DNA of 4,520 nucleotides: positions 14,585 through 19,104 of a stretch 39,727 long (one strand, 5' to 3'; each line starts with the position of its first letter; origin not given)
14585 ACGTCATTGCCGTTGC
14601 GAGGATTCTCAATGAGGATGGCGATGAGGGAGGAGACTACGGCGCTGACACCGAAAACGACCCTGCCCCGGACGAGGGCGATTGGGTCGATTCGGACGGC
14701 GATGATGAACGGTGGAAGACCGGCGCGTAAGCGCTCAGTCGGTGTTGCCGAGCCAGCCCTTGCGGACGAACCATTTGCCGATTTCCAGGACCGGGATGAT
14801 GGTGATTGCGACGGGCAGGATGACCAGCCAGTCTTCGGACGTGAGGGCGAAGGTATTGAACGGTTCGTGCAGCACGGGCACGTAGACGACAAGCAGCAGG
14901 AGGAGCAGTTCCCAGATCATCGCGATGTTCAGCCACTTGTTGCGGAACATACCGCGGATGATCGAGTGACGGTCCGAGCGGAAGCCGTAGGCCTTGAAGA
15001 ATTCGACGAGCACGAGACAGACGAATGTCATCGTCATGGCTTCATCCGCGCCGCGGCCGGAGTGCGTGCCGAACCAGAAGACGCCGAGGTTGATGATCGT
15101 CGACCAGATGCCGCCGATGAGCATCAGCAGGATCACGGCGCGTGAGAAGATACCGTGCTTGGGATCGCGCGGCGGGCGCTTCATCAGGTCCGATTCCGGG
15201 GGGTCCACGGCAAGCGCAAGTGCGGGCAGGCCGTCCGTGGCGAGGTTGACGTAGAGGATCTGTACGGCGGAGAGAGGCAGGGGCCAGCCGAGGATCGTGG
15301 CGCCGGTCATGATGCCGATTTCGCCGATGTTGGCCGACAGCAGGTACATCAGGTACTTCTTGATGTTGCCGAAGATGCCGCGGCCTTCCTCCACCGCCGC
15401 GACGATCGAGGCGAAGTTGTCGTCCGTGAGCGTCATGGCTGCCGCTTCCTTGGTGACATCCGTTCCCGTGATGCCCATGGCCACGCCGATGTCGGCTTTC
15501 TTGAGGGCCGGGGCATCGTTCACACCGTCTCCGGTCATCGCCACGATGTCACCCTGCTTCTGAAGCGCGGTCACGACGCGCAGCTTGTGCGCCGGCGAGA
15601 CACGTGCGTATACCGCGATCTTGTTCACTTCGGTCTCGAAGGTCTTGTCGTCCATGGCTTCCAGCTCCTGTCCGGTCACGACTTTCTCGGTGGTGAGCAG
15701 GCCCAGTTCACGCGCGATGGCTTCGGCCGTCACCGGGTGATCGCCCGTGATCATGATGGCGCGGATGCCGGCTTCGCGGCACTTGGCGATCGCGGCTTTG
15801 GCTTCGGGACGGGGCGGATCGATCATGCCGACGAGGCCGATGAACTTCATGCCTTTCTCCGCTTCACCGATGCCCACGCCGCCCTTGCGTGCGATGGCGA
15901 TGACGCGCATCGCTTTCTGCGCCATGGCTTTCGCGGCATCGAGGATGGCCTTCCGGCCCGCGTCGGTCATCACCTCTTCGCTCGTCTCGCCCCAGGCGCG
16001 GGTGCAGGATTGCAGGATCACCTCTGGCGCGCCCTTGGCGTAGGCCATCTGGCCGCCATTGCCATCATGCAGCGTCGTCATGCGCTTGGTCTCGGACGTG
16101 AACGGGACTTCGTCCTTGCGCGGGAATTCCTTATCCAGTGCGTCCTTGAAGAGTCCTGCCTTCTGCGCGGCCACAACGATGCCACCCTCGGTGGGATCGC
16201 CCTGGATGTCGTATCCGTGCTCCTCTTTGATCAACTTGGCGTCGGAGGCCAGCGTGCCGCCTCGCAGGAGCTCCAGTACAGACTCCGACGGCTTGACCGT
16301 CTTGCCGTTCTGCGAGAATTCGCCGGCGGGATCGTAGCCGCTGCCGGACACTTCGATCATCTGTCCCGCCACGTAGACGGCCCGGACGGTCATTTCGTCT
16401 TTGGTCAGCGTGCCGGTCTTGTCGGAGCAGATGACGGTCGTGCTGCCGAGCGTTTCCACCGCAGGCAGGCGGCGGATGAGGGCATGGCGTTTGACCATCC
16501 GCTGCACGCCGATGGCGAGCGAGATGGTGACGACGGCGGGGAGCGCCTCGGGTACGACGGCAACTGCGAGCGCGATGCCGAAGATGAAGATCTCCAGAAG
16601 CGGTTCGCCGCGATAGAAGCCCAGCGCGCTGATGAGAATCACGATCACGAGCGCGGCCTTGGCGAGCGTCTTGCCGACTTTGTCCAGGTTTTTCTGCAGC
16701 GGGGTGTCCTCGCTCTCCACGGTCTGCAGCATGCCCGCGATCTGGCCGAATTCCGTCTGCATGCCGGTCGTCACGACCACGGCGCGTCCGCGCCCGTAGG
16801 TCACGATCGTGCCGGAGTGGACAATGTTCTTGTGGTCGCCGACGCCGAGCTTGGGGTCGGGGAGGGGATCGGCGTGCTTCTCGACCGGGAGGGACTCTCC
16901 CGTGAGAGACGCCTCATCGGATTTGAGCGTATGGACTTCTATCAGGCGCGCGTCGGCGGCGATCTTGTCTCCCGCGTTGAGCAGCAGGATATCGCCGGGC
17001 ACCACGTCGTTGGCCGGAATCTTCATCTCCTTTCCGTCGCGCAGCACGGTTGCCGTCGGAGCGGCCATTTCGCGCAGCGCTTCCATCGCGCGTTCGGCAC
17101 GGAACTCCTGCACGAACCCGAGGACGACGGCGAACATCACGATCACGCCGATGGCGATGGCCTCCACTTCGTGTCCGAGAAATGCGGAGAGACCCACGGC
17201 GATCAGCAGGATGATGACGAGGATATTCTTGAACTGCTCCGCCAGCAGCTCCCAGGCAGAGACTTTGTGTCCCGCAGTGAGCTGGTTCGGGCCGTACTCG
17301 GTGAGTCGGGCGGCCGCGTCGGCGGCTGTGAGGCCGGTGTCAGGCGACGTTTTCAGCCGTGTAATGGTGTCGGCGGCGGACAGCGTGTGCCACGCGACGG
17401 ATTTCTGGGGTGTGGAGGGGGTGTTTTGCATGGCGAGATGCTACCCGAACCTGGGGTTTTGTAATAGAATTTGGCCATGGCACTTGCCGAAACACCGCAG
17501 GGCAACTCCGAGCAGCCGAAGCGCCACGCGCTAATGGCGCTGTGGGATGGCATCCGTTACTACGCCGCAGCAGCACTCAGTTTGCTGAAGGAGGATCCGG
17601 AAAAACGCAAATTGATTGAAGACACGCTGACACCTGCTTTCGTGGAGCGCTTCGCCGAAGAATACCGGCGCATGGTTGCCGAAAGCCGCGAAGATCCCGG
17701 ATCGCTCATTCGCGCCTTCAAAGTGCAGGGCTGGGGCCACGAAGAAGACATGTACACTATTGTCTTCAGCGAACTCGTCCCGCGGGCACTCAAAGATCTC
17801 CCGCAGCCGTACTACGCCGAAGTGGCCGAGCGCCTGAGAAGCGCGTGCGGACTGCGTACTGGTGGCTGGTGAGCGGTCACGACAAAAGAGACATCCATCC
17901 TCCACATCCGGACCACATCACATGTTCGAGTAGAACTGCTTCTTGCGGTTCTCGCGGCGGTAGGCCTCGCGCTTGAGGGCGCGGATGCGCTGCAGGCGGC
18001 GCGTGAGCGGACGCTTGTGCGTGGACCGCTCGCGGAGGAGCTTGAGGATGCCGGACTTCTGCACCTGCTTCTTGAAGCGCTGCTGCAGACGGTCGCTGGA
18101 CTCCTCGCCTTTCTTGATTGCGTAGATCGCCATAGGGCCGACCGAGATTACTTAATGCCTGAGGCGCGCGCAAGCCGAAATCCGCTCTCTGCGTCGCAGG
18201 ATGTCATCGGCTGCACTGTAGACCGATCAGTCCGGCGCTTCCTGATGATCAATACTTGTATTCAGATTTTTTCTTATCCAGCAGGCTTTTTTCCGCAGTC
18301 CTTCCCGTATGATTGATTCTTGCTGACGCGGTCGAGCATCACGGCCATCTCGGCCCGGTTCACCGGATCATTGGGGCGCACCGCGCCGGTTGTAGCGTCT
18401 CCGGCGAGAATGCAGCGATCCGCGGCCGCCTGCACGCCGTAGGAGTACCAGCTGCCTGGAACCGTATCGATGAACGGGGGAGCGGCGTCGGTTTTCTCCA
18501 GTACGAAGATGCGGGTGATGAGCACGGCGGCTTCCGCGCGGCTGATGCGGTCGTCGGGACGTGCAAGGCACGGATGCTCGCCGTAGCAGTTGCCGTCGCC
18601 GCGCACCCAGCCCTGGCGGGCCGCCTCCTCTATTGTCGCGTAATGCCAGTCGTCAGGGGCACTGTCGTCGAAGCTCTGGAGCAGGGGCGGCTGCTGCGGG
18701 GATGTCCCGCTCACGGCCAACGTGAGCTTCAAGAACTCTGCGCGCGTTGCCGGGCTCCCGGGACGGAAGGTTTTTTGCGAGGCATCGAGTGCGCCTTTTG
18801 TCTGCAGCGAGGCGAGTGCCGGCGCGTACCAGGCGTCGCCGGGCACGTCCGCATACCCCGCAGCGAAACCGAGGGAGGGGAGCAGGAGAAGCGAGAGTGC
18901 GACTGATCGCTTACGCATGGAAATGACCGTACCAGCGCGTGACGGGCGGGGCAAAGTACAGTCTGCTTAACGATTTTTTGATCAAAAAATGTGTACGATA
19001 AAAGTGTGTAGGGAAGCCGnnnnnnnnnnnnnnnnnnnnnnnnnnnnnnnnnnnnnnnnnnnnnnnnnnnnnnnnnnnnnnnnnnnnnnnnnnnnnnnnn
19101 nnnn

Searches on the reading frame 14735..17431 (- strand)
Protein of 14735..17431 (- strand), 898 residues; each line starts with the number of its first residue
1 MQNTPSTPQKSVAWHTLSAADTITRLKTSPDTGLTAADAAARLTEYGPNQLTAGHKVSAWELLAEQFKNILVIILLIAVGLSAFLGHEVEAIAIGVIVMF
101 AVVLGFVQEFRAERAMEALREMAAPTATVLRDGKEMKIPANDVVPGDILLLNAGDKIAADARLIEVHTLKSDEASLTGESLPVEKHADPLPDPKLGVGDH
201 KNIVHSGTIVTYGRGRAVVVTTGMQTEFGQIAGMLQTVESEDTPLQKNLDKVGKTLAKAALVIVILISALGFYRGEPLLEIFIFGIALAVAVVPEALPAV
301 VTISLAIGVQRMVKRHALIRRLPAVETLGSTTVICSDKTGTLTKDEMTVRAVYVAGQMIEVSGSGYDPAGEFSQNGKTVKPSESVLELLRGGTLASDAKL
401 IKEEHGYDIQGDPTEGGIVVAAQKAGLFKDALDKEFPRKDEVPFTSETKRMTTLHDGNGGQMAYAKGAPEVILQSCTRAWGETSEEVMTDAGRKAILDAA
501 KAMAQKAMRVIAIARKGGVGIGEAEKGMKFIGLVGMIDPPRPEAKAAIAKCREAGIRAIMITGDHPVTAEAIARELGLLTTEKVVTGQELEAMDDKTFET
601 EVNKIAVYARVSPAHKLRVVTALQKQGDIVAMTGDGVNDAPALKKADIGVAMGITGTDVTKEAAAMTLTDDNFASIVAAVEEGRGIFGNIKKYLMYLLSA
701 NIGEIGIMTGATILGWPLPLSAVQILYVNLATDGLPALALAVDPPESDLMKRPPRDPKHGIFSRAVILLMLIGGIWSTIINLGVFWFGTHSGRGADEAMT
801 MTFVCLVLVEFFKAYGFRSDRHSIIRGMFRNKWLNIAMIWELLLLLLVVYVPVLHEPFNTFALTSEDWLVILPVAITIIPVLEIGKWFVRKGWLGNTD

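Call 13: search_protein_families(library=pfam, proteins=[window:14735-17431:-], max_evalue=0.001)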
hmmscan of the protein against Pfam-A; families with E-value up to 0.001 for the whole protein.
window:14735-17431:- (898 aa): 7 families
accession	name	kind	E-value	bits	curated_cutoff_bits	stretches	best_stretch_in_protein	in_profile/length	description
PF00122.25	E1-E2_ATPase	-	1.4e-56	191.3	28.1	1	121-315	1-181/181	E1-E2 ATPase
PF00689.26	Cation_ATPase_C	-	4e-53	180.2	27.3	1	717-888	1-175/175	Cation transporting ATPase, C-terminus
PF00690.31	Cation_ATPase_N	-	4.6e-21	74.7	20.4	1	14-82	1-69/69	Cation transporter/ATPase, N-terminus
PF00702.32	Hydrolase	-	9.5e-20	72.2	26.4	1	516-647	75-191/191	haloacid dehalogenase-like hydrolase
PF13246.12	Cation_ATPase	-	2.4e-19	69.5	21.7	1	394-478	2-90/91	Cation transport ATPase (P-type)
PF12710.13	HAD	-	6.3e-09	37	27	1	541-644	87-189/189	haloacid dehalogenase-like hydrolase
PF08282.18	Hydrolase_3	-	8.7e-06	26.1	20.9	0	624-677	200-252/255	haloacid dehalogenase-like hydrolase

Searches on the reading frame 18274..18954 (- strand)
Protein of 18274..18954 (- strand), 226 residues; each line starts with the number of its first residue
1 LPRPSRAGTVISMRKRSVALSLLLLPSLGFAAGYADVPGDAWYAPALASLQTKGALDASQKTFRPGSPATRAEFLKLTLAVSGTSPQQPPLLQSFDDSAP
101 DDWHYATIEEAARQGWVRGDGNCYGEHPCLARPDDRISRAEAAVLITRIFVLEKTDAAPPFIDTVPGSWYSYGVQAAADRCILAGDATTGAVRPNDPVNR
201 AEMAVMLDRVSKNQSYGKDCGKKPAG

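Call 13: search_protein_families(library=pfam, proteins=[window:18274-18954:-], max_evalue=0.001)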
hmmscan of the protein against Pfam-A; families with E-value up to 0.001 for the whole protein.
window:18274-18954:- (226 aa): 1 family
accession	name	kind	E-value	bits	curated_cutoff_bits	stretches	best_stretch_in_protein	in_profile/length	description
PF00395.25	SLH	-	2.6e-16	59.7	20.8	2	165-204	5-44/44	S-layer homology domain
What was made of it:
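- Checked: An SLH-domain protein is present at 18274-18954 (call 13).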

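Call 94: search_protein_families(library=ncbifam, proteins=[window:18274-18954:-], max_evalue=0.001)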
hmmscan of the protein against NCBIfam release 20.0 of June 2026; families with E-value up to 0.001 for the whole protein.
window:18274-18954:- (226 aa): 1 family
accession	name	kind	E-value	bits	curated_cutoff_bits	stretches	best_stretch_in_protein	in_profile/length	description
NF033190.2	inl_like_NEAT_1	exception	3.8e-06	25.5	1275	1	95-212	582-692/754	NEAT domain-containing leucine-rich repeat protein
